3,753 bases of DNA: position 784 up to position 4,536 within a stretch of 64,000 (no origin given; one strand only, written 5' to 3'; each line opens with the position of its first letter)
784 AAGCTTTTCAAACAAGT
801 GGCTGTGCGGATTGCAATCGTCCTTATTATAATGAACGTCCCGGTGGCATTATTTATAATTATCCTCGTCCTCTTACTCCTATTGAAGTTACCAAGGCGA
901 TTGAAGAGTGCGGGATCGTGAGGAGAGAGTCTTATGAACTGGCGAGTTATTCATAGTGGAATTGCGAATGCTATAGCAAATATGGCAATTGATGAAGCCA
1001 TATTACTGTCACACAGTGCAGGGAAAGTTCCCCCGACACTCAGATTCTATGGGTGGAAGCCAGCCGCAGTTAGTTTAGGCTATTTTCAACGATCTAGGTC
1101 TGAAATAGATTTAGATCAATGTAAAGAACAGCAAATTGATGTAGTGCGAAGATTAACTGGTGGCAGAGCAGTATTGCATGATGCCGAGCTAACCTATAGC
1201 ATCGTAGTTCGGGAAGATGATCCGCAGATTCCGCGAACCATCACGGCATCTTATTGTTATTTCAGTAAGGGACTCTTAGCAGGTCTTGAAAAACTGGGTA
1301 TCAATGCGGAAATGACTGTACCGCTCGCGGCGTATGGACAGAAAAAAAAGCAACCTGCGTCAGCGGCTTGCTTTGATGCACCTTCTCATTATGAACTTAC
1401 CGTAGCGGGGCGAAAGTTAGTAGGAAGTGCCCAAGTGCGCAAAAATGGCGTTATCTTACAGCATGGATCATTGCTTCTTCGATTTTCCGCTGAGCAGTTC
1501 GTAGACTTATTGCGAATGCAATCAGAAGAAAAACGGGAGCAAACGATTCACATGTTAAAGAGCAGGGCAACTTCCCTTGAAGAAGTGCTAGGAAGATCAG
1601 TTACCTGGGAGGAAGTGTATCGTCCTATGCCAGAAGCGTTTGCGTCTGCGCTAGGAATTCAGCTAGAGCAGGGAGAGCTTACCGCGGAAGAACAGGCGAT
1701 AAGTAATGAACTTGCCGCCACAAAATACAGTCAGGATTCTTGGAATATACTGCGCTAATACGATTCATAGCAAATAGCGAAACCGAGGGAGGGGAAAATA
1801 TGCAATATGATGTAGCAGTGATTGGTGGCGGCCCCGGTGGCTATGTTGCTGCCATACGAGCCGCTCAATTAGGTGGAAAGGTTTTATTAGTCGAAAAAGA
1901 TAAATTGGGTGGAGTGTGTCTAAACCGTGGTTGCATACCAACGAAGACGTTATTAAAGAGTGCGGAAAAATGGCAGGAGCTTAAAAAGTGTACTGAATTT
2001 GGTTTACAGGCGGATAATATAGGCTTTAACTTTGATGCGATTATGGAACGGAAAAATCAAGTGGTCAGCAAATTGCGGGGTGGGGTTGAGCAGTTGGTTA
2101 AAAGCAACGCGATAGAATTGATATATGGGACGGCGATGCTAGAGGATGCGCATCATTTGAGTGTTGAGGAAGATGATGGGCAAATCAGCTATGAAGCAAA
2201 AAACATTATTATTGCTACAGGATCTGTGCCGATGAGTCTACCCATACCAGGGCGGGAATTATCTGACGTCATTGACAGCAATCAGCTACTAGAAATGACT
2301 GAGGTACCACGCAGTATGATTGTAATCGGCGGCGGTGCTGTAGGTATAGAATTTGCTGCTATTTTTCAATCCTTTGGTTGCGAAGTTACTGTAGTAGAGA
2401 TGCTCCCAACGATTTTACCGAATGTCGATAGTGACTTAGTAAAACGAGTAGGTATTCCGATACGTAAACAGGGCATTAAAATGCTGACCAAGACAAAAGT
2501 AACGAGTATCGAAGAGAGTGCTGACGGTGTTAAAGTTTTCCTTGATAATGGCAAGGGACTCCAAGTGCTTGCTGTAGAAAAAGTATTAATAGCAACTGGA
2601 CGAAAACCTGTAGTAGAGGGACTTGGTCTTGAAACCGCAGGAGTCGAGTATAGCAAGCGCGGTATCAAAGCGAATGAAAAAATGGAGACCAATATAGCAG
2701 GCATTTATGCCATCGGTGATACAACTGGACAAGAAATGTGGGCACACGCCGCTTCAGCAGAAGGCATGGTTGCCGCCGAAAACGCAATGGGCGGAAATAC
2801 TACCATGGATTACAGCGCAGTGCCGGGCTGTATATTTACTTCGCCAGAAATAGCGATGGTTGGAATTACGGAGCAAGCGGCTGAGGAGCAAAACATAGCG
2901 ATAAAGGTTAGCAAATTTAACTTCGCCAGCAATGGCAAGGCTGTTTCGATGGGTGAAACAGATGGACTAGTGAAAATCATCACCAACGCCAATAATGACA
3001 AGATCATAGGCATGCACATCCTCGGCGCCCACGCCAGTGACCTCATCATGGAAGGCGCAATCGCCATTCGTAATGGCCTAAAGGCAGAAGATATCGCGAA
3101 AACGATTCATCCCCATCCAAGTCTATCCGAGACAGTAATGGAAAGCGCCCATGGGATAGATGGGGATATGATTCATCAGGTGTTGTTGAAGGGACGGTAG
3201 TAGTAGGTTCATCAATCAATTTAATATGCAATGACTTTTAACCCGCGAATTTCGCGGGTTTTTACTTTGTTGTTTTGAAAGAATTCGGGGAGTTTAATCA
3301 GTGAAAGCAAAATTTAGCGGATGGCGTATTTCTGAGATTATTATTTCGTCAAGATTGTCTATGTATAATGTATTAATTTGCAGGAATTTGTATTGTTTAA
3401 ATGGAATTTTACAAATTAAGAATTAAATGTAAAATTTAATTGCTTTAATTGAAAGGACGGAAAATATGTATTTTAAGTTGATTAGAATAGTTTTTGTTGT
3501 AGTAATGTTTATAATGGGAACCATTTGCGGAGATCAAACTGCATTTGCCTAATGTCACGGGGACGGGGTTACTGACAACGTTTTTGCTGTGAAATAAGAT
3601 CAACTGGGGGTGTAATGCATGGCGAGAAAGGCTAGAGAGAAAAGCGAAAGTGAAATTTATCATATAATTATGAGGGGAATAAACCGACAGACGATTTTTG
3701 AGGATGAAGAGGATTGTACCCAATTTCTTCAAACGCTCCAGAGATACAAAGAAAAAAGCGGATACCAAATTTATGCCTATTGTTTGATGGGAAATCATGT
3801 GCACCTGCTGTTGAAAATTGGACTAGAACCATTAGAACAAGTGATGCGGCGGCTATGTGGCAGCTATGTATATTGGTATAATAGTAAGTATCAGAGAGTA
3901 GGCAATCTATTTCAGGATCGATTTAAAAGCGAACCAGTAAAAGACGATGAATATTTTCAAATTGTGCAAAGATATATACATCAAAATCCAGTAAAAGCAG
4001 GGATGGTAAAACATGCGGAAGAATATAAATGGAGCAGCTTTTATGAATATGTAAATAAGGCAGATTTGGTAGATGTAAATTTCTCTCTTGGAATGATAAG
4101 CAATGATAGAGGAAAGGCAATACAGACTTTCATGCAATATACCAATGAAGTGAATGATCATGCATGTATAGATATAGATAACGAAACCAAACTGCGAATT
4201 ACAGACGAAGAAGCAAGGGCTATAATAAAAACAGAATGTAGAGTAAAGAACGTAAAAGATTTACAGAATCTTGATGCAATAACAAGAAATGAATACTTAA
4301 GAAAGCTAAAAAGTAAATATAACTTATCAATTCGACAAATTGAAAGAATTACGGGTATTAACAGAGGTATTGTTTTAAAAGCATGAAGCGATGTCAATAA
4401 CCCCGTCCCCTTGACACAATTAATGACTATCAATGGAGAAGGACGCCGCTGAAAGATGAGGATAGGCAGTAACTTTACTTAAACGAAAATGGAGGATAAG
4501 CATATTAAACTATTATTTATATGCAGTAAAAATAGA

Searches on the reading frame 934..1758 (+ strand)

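Call 58: search_protein_families(library=pfam, proteins=[window:934-1758:+], max_evalue=0.00001)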
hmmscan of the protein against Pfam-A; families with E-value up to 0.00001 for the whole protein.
window:934-1758:+ (274 aa): 2 families
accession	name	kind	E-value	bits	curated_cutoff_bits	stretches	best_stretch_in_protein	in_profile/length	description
PF21948.1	LplA-B_cat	-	8.5e-48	163.4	27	1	15-236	4-199/200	Lipoyl protein ligase A/B catalytic domain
PF03099.24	BPL_LplA_LipB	-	9.1e-20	71.4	21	1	48-184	1-132/133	Biotin/lipoate A/B protein ligase family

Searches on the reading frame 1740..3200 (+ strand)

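Call 58: search_protein_families(library=pfam, proteins=[window:1740-3200:+], max_evalue=0.00001)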
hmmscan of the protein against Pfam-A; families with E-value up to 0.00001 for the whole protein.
window:1740-3200:+ (486 aa): 11 families
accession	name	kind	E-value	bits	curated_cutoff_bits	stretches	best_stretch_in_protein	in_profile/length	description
PF07992.20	Pyr_redox_2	-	1.9e-71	241.3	26.1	1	23-342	1-291/291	Pyridine nucleotide-disulphide oxidoreductase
PF02852.28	Pyr_redox_dim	-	9e-38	129.3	25.3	1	361-469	1-109/110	Pyridine nucleotide-disulphide oxidoreductase, dimerisation domain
PF00070.33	Pyr_redox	-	1.2e-23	83.8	22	1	193-266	2-77/82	Pyridine nucleotide-disulphide oxidoreductase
PF13738.12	Pyr_redox_3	-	8.9e-21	74.8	30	1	27-326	2-305/305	Pyridine nucleotide-disulphide oxidoreductase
PF01134.28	GIDA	-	9.4e-11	41.8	22.1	1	24-162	1-150/391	Glucose inhibited division protein A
PF12831.13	FAD_oxidored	-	2e-10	41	27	1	24-161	1-145/416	FAD dependent oxidoreductase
PF03486.20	HI0933_like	-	4.1e-10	40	50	0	24-55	2-33/244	HI0933-like protein Rossmann domain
PF00890.30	FAD_binding_2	-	1e-08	35.3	20.4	0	24-55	1-32/414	FAD binding domain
PF13450.12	NAD_binding_8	-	3.4e-07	30.9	21.9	0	27-60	1-35/68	NAD(P)-binding Rossmann-like domain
PF01266.30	DAO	-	2.2e-06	27.9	27.9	0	24-57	1-35/353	FAD dependent oxidoreductase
PF01262.27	AlaDh_PNT_C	-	6.6e-06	26.1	23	0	191-239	29-78/214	Alanine dehydrogenase/PNT, C-terminal domain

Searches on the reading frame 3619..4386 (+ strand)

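Call 58: search_protein_families(library=pfam, proteins=[window:3619-4386:+], max_evalue=0.00001)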
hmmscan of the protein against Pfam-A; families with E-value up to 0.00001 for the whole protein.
window:3619-4386:+ (255 aa): 1 family
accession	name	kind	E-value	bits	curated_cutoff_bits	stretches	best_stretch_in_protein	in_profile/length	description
PF01797.21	Y1_Tnp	-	4.7e-17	62.7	23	1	13-123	6-121/121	Transposase IS200 like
